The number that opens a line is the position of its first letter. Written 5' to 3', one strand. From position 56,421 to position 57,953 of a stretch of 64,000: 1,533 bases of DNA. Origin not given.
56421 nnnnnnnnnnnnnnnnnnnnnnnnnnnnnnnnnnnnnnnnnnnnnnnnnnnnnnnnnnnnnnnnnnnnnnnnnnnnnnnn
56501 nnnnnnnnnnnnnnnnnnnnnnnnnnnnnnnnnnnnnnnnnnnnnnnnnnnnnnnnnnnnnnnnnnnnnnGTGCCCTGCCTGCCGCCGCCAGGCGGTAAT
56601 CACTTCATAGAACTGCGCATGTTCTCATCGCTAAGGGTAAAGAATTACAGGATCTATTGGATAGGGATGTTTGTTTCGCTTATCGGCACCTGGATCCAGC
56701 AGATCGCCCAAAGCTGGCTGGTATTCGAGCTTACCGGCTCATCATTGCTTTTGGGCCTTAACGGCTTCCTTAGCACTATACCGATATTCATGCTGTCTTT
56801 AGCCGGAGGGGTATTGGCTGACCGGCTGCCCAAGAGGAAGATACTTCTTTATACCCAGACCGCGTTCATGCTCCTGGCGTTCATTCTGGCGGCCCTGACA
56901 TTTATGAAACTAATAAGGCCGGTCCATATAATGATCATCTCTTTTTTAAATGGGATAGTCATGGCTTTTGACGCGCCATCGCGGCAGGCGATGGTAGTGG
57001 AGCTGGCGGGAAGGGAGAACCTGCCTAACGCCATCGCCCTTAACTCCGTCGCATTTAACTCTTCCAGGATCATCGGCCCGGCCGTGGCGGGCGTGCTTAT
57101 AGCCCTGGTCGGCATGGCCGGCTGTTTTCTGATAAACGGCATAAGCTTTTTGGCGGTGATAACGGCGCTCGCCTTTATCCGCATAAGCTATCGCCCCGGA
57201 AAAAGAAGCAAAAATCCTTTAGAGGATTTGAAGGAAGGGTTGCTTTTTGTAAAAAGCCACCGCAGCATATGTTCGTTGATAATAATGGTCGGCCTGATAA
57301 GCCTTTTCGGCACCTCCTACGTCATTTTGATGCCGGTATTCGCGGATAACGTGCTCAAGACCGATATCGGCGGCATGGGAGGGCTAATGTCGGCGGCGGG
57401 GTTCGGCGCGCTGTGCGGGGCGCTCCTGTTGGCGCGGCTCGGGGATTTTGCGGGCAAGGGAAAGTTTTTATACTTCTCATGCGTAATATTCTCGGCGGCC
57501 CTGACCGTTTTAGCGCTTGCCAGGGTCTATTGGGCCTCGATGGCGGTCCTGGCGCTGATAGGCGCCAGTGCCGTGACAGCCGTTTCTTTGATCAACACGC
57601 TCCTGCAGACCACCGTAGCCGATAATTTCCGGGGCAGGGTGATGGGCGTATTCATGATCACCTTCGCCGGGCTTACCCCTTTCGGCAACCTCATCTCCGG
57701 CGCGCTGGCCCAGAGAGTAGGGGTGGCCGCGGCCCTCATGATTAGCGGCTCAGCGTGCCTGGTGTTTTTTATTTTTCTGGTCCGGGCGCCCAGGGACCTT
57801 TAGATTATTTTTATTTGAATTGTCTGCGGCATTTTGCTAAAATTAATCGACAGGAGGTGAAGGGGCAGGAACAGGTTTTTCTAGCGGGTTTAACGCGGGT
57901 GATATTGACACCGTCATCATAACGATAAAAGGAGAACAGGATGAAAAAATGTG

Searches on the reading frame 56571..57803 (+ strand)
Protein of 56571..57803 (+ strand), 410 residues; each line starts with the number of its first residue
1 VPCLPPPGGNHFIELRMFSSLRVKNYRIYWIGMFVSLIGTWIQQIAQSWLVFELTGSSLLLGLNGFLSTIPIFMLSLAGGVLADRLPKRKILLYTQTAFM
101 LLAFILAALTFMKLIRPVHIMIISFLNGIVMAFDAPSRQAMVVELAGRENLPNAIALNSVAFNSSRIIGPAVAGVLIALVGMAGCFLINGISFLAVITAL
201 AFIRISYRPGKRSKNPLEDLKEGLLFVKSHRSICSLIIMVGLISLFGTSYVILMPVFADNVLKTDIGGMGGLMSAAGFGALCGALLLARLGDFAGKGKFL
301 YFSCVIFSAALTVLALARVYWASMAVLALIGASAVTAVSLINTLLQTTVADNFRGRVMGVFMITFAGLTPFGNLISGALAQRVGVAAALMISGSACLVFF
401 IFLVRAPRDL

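Call 23: search_protein_families(library=pfam, proteins=[window:56571-57803:+], max_evalue=0.00001)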
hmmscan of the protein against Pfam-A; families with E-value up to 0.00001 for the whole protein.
window:56571-57803:+ (410 aa): 2 families
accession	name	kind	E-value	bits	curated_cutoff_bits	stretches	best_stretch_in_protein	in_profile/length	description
PF05977.19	MFS_3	-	4.2e-71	240.4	27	1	18-403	4-390/524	Transmembrane secretion effector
PF07690.21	MFS_1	-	4.7e-35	121.6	33.4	1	30-366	2-339/347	Major Facilitator Superfamily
